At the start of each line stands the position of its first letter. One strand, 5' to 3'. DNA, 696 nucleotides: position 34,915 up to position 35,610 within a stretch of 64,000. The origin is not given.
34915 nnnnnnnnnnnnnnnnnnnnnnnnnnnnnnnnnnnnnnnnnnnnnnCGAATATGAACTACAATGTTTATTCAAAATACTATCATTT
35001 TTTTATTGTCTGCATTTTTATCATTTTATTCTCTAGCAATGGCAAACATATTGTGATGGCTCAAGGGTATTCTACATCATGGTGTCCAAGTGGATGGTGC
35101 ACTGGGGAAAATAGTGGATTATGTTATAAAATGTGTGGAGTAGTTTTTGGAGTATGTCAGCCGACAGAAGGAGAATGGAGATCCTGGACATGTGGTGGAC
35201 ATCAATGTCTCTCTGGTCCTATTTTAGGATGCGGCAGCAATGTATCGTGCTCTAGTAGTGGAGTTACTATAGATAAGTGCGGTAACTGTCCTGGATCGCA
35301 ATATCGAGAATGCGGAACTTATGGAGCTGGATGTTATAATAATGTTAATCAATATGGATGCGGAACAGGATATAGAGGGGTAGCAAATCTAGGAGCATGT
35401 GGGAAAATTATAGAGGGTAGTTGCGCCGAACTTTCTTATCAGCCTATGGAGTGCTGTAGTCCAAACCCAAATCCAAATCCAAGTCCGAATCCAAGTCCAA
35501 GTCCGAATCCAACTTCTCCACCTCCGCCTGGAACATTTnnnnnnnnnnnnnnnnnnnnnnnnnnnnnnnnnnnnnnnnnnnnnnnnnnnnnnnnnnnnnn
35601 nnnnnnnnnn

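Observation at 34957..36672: Secreted protein with a >25-cysteine N-terminal module, a (PNPS)n linker and a large G/T/S/N-rich C-terminal domain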

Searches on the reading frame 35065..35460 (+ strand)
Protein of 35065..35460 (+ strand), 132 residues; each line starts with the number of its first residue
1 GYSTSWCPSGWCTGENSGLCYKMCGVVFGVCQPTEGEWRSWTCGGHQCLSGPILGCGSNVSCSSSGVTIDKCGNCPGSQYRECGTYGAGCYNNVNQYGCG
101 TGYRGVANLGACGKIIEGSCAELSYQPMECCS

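Call 60: search_protein_families(library=pfam, proteins=[window:35065-35460:+], max_evalue=1)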
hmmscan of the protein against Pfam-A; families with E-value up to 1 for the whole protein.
window:35065-35460:+ (132 aa): 0 families

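Call 91: find_related_loci(query=A7, collection=metagenome_contigs, flank=6000)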
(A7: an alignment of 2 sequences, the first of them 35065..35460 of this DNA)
Query A7 (132 aa) in metagenome_contigs; peptide patterns used: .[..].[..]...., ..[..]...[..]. (x = any residue, [..] = any of these).
600 stretches matched a pattern, but none encodes a relative of the query by tblastn (E <= 1e-3).
